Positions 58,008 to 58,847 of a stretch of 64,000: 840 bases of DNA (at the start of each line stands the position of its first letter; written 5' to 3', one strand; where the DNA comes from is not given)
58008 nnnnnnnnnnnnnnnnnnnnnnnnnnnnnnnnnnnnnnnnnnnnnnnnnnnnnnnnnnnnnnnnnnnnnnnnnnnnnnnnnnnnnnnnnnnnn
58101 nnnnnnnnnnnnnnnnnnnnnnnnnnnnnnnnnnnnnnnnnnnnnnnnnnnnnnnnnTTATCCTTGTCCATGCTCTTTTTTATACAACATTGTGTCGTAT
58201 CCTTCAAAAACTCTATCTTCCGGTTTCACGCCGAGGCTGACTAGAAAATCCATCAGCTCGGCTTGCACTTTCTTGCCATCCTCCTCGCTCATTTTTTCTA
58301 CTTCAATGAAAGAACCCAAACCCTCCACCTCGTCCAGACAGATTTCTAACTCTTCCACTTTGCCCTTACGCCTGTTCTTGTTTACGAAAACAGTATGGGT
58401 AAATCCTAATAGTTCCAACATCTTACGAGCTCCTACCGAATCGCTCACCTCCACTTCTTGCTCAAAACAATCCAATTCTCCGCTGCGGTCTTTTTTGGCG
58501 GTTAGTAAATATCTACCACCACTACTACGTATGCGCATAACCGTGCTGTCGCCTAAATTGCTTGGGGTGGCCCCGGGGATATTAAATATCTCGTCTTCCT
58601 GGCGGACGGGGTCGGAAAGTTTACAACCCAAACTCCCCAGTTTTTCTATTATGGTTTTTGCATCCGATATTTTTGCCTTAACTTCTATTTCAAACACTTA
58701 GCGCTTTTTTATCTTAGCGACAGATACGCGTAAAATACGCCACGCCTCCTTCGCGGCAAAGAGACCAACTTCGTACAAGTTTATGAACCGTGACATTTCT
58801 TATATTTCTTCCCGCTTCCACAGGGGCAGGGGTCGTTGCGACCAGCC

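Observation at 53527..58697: Two paralogous CYTH (triphosphate tunnel) + family-I pyrophosphatase-like gene pairs 3.8 kb apart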

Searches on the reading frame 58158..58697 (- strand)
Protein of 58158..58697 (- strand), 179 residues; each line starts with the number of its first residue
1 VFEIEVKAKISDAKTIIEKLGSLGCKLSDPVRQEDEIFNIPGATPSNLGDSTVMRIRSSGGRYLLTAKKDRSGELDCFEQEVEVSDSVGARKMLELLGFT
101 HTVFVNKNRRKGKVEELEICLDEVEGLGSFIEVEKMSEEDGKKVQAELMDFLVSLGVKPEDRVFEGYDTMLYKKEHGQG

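Call 3: search_protein_families(library=pfam, proteins=[window:58158-58697:-], max_evalue=0.01)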
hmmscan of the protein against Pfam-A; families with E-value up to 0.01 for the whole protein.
window:58158-58697:- (179 aa): 1 family
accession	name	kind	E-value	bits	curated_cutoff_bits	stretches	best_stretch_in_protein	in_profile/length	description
PF01928.26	CYTH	-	1.7e-20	74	23.2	1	1-163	1-175/179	CYTH domain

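Call 4: search_protein_families(library=ncbifam, proteins=[window:58158-58697:-], max_evalue=0.01)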
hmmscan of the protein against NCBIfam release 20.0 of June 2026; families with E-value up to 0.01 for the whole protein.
window:58158-58697:- (179 aa): 1 family
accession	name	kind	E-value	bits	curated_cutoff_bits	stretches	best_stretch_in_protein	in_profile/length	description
TIGR00318.1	cyaB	equivalog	2.3e-23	82.9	57.95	1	1-159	1-161/174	class IV adenylate cyclase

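Call 18: find_homologous_proteins(query=window:58158-58697:-, max_evalue=0.001)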
Query window:58158-58697:- (179 aa): 134 proteins with E <= 0.001 among 252 candidates; the best 120 are listed.
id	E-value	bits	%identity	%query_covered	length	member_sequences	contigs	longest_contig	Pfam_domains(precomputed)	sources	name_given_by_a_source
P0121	2.6e-98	345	92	99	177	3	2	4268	PF01928.27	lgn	-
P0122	2.2e-94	332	86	99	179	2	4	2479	PF01928.27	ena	-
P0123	1.6e-71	258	67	99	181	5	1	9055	PF01928.27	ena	-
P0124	2.4e-53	199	58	99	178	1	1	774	PF01928.27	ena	-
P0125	3.0e-52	195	56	98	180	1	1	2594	PF01928.27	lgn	-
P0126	1.0e-50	190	53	99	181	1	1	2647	PF01928.27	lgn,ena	-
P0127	1.5e-50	189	57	97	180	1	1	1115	PF01928.27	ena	-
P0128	6.0e-50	187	55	96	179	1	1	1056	PF01928.27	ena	-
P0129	1.2e-49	186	56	97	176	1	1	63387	PF01928.27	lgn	-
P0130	3.4e-49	185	55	96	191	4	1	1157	PF01928.27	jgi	jgi:adenylate cyclase class 2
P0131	5.1e-49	184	56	97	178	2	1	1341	PF01928.27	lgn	-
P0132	5.2e-49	184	53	98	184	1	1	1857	PF01928.27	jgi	-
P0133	6.1e-49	184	52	98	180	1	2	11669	PF01928.27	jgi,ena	jgi:adenylate cyclase class 2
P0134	6.7e-49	184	53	99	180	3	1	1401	PF01928.27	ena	-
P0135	1.7e-48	183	50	98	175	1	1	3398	PF01928.27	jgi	jgi:adenylate cyclase, class 2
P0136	3.0e-48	182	55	98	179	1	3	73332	PF01928.27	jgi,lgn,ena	-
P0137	4.1e-48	182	53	97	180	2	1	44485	PF01928.27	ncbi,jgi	ncbi:MAG: class IV adenylate cyclase [Candidatus Paceibacterota bacterium]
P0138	5.6e-48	181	55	98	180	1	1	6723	PF01928.27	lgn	-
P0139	3.4e-47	179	53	98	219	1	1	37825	PF01928.27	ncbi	-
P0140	3.6e-47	178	54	98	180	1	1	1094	PF01928.27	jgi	-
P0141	5.9e-47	178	53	96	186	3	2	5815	PF01928.27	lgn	-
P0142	1.2e-46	177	54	97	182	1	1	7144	PF01928.27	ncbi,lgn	-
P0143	1.6e-46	176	51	97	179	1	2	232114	PF01928.27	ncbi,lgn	ncbi:MAG: class IV adenylate cyclase [Minisyncoccia bacterium]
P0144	1.6e-46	176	51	98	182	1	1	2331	PF01928.27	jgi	jgi:adenylate cyclase class 2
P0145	2.6e-46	176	49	97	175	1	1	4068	PF01928.27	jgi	jgi:adenylate cyclase, class 2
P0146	6.9e-46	174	55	96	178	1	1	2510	PF01928.27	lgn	-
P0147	9.2e-46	174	53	97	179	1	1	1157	PF01928.27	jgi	jgi:adenylate cyclase, class 2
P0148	1.0e-45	174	51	97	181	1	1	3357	PF01928.27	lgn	-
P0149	2.9e-45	172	51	96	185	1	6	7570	PF01928.27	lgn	-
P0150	1.4e-44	170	50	99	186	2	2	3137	PF01928.27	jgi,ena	-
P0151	4.5e-44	168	50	100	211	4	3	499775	PF01928.27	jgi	-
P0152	7.6e-44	168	51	98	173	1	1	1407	PF01928.27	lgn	-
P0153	9.5e-44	167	51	97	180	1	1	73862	PF01928.27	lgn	-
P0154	1.8e-43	166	51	98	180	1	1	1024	PF01928.27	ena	-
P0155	5.0e-43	165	50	96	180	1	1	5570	PF01928.27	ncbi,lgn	-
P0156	5.8e-43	165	49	98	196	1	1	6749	PF01928.27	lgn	-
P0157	6.3e-43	165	50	96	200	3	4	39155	PF01928.27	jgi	jgi:adenylate cyclase class 2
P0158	6.8e-43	165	50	98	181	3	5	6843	PF01928.27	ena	-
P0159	9.6e-43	164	50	98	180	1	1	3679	PF01928.27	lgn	-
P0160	1.0e-42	164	52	96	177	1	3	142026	PF01928.27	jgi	-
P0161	1.4e-42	164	49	97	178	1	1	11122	PF01928.27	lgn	-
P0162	8.6e-42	161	48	99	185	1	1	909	PF01928.27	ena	-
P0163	2.2e-41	160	50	96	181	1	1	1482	PF01928.27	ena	-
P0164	2.5e-41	159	49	97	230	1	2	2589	PF01928.27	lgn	-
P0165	2.2e-40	156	46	97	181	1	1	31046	PF01928.27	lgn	-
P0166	3.5e-40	156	48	96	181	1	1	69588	PF01928.27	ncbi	-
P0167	4.5e-40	155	47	96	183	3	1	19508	PF01928.27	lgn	-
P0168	5.0e-40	155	47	97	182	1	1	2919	PF01928.27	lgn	-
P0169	5.1e-40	155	48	96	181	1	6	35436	PF01928.27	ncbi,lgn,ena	-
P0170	5.6e-40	155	49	96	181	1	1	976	PF01928.27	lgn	-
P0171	6.5e-40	155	49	97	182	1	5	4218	PF01928.27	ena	-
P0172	8.4e-40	154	46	97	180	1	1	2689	PF01928.27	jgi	jgi:adenylate cyclase, class 2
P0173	1.6e-39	154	47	98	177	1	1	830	PF01928.27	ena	-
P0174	2.4e-39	153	48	96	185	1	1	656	PF01928.27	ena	-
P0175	5.3e-39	152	47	99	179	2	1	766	PF01928.27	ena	-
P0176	5.3e-39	152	47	98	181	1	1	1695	PF01928.27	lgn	-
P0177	6.0e-39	152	50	97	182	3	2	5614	PF01928.27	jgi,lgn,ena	-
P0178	8.0e-39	151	45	97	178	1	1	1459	PF01928.27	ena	-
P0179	1.1e-38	151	46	97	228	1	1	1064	PF01928.27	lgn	-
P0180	1.2e-38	151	49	95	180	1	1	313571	PF01928.27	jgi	jgi:adenylate cyclase class 2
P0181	1.4e-38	151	45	97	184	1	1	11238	PF01928.27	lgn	-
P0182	3.4e-38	149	47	98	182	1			PF01928.27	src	-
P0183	3.5e-38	149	46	97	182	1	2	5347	PF01928.27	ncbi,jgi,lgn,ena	-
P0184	4.3e-38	149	48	97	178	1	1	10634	PF01928.27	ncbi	-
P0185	5.0e-38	149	49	96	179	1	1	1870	PF01928.27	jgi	jgi:adenylate cyclase, class 2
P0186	5.5e-38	149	48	95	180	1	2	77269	PF01928.27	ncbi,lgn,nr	ncbi:class IV adenylate cyclase [Candidatus Giovannonibacteria bacterium]|nr:class IV adenylate cycl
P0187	8.8e-38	148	48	97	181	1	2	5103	PF01928.27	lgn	-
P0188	1.4e-37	147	46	99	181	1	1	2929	PF01928.27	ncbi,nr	ncbi:MAG: class IV adenylate cyclase [bacterium]|nr:class IV adenylate cyclase [bacterium]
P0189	1.4e-37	147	47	98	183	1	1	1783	PF01928.27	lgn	-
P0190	1.7e-37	147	47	97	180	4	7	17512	PF01928.27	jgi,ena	-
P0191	1.8e-37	147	46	96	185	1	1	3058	PF01928.27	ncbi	-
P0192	5.5e-37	145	45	97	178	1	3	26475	PF01928.27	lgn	-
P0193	1.3e-36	144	46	97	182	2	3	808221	PF01928.27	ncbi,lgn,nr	ncbi:class IV adenylate cyclase [Candidatus Nomurabacteria bacterium]|nr:MAG: class IV adenylate cyc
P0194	1.4e-36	144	47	97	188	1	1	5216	PF01928.27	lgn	-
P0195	1.5e-36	144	48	95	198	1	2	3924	PF01928.27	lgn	-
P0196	1.9e-36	144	45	97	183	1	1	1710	PF01928.27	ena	-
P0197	2.5e-36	143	49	97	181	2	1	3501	PF01928.27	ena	-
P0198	3.0e-36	143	46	97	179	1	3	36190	PF01928.27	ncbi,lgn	-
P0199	4.1e-36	142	46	98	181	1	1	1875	PF01928.27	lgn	-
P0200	6.3e-36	142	48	96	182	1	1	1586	PF01928.27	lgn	-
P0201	1.4e-35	141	45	97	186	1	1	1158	PF01928.27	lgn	-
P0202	1.4e-35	141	46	97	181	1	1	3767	PF01928.27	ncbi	-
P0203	1.4e-35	141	46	99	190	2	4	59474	PF01928.27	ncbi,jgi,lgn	jgi:adenylate cyclase class 2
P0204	1.8e-35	140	45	96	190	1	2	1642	PF01928.27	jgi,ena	-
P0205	2.0e-35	140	47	99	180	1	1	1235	PF01928.27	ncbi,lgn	-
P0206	5.1e-35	139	47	96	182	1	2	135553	PF01928.27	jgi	-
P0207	8.5e-35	138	47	96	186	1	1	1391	PF01928.27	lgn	-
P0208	1.6e-34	137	44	96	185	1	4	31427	PF01928.27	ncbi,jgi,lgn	jgi:adenylate cyclase class 2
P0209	2.0e-34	137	45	99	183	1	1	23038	PF01928.27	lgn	-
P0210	2.0e-34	137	46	97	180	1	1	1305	PF01928.27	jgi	jgi:adenylate cyclase class 2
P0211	2.2e-34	137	45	96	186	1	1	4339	PF01928.27,PF06822.18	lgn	-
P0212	3.0e-34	136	47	98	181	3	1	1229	PF01928.27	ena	-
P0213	3.5e-34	136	47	96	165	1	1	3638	PF01928.27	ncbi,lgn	-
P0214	1.1e-33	135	41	96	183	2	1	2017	PF01928.27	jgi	jgi:adenylate cyclase class 2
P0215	1.4e-33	134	46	95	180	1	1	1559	PF01928.27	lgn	-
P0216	5.2e-33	132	45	96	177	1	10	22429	PF01928.27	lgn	-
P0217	9.9e-33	131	46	97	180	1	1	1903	PF01928.27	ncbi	-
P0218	9.9e-33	131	45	97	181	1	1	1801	PF01928.27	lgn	-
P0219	1.1e-32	131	47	98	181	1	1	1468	PF01928.27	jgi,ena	-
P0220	5.6e-32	129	42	98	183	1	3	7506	PF01928.27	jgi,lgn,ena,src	-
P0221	6.5e-32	129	43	96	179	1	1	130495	PF01928.27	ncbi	-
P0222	1.7e-31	127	42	98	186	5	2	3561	PF01928.27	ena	-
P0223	3.9e-31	126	46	96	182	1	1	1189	PF01928.27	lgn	-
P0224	6.2e-31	126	42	96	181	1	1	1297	PF01928.27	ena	-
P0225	9.9e-31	125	43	97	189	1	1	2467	PF01928.27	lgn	-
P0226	1.8e-30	124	44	97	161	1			PF01928.27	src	-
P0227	9.1e-30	122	44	95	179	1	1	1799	PF01928.27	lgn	-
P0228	9.3e-30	122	44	97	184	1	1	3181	PF01928.27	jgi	jgi:adenylate cyclase class 2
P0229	2.3e-29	121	59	56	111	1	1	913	PF01928.27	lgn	-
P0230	5.1e-29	119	44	93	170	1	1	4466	PF01928.27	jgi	jgi:adenylate cyclase class 2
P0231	7.3e-29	119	43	96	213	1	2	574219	PF01928.27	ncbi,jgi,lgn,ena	-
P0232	5.8e-28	116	41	91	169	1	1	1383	PF01928.27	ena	-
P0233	2.0e-25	108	41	98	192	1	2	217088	PF01928.27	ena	-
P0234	2.9e-25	107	43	96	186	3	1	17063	PF01928.27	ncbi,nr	ncbi:MAG TPA: class IV adenylate cyclase [Candidatus Paceibacterota bacterium]|nr:class IV adenylate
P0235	4.8e-25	106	48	69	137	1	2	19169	PF01928.27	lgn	-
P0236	5.8e-25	106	42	97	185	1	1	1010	PF01928.27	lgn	-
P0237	7.1e-24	103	40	99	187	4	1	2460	PF01928.27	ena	-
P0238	5.0e-23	100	39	96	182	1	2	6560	PF01928.27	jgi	jgi:adenylate cyclase class 2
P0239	3.6e-22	97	38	99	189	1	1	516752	PF01928.27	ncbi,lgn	-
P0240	8.1e-19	86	46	59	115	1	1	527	PF01928.27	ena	-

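Call 22: find_related_loci(query=A2, collection=metagenome_contigs, flank=6000)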
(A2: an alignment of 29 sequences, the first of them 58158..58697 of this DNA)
Query A2 (179 aa) in metagenome_contigs; peptide patterns used: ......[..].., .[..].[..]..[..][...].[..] (x = any residue, [..] = any of these).
600 stretches matched a pattern (row limit reached: there are more); 376 encode a relative of the query (tblastn E <= 1e-3); the best 80 are kept; 80 distinct loci.
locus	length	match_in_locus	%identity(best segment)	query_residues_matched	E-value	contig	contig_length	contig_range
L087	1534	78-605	52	2-176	2e-57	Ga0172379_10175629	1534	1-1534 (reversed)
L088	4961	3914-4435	53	2-174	1e-54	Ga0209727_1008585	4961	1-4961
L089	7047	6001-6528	53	2-176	2e-54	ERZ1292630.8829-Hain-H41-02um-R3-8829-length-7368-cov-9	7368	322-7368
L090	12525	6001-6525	53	3-176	3e-54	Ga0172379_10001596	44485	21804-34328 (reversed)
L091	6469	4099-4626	53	2-176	2e-54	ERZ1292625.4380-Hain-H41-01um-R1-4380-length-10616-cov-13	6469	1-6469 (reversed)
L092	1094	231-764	54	1-176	5e-57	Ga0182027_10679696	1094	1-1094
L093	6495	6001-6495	53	3-168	8e-53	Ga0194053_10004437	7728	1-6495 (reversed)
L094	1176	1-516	52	9-178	1e-55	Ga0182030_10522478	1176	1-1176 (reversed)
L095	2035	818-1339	49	3-176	2e-52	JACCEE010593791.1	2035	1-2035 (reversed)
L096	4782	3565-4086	49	3-176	1e-51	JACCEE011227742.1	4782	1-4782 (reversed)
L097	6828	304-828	50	3-174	1e-51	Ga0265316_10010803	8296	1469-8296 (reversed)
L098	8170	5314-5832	50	3-174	1e-51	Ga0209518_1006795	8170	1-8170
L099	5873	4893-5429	50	1-179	5e-51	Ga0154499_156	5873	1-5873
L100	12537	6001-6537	50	1-179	5e-51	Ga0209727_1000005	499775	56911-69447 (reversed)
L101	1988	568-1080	51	3-172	8e-52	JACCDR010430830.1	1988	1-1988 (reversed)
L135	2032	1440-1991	42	1-179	3e-40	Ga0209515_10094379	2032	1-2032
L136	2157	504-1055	42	1-179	4e-40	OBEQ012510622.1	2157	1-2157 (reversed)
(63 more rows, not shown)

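Call 31: find_encoding_contigs(protein=P0123, flank=9000, max_places=1)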
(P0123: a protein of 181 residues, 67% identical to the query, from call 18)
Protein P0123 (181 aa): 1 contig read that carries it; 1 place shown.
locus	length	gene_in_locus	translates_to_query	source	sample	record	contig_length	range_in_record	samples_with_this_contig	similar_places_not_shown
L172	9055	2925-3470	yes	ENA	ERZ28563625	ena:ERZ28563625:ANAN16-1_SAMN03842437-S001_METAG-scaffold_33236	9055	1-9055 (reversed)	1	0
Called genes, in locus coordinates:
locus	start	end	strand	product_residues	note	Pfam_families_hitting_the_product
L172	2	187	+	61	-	?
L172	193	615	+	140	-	PF00293:NUDIX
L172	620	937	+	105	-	-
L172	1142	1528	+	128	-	PF00903:Glyoxalase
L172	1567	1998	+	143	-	PF00293:NUDIX, PF14815:NUDIX_4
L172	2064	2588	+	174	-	PF01931:NTPase_I-T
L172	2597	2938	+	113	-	PF03091:CutA1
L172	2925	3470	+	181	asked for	PF01928:CYTH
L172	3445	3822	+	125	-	-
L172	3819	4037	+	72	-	PF07866:DUF1653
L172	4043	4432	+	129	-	PF12643:MazG-like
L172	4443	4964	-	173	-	-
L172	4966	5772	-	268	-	PF14478:DUF4430, PF13620:CarboxypepD_reg (faint)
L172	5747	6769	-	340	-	-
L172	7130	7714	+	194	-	PF01928:CYTH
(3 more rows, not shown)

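Call 53: search_protein_families(library=pfam, proteins=[L089:6540-7004:+, L135:850-1434:+, L136:1292-2155:+, L088:4453-4959:-], max_evalue=0.001)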
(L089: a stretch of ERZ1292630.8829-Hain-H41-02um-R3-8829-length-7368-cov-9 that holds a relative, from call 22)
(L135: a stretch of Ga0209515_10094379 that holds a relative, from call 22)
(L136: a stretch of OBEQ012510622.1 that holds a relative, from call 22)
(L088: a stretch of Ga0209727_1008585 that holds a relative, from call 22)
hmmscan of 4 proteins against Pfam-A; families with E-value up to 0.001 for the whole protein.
L089:6540-7004:+ (154 aa): 2 families
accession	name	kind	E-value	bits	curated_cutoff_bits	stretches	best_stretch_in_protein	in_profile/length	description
PF00293.34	NUDIX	-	2.2e-17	63.8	21.1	1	2-114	2-118/134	NUDIX domain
PF14815.12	NUDIX_4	-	8.5e-06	26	35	1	5-116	1-100/113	NUDIX domain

L135:850-1434:+ (194 aa): 1 family
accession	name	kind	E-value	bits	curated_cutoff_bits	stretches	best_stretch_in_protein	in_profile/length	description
PF00334.24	NDK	-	5.8e-35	120.5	27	2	99-182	60-133/135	Nucleoside diphosphate kinase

L136:1292-2155:+ (288 aa): 5 families
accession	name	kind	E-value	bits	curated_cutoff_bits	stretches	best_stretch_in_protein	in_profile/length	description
PF00753.33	Lactamase_B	-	7.8e-16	59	22.7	1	31-201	6-161/196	Metallo-beta-lactamase superfamily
PF16661.11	Lactamase_B_6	-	6e-12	45.8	27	1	35-189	1-161/193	Metallo-beta-lactamase superfamily domain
PF12706.13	Lactamase_B_2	-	2.6e-09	37.4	27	1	42-220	2-171/200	Beta-lactamase superfamily domain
PF10996.14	Beta-Casp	-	0.00014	22.8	27.7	1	256-287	2-33/120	Beta-Casp domain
PF23023.1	Anti-Pycsar_Apyc1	-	0.00061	19.8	50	0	32-177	21-155/250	Anti-Pycsar protein Apyc1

L088:4453-4959:- (168 aa): 3 families
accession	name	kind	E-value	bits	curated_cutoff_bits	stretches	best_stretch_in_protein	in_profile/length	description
PF02518.31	HATPase_c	-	3.4e-22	79.4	26.4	1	57-167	1-109/111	Histidine kinase-, DNA gyrase B-, and HSP90-like ATPase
PF14501.12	HATPase_c_5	-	8.5e-06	26.1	22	1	62-153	10-91/102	GHKL domain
PF13581.12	HATPase_c_2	-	4.7e-05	23.8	27.4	1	62-144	36-112/127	Histidine kinase-like ATPase domain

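Call 57: search_solved_structures(query=window:58158-58697:-, max_evalue=0.001, show_alignments=2)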
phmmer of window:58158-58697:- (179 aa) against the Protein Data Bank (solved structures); distinct sequences matched with E-value up to 0.001: 7.
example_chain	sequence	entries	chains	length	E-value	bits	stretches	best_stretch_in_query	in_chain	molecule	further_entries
2dc4_A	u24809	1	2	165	3.4e-10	43.4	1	3-161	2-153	165aa long hypothetical protein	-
2een_A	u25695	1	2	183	2.2e-08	37.5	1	2-162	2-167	Hypothetical protein PH1819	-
7ns8_A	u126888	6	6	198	3.1e-08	37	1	52-149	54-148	Triphosphate tunnel metalloenzyme Saci_0718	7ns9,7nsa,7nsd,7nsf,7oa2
1yem_A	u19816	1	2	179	1e-06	32.1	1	3-161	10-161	Conserved hypothetical protein Pfu-838710-001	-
2fjt_A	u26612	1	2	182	8.6e-06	29.1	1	2-167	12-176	Adenylyl cyclase class IV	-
3n0y_A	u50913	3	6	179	1.4e-05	28.4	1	2-167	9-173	Adenylate cyclase 2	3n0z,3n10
2aca_A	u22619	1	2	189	0.00043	23.5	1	2-176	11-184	putative adenylate cyclase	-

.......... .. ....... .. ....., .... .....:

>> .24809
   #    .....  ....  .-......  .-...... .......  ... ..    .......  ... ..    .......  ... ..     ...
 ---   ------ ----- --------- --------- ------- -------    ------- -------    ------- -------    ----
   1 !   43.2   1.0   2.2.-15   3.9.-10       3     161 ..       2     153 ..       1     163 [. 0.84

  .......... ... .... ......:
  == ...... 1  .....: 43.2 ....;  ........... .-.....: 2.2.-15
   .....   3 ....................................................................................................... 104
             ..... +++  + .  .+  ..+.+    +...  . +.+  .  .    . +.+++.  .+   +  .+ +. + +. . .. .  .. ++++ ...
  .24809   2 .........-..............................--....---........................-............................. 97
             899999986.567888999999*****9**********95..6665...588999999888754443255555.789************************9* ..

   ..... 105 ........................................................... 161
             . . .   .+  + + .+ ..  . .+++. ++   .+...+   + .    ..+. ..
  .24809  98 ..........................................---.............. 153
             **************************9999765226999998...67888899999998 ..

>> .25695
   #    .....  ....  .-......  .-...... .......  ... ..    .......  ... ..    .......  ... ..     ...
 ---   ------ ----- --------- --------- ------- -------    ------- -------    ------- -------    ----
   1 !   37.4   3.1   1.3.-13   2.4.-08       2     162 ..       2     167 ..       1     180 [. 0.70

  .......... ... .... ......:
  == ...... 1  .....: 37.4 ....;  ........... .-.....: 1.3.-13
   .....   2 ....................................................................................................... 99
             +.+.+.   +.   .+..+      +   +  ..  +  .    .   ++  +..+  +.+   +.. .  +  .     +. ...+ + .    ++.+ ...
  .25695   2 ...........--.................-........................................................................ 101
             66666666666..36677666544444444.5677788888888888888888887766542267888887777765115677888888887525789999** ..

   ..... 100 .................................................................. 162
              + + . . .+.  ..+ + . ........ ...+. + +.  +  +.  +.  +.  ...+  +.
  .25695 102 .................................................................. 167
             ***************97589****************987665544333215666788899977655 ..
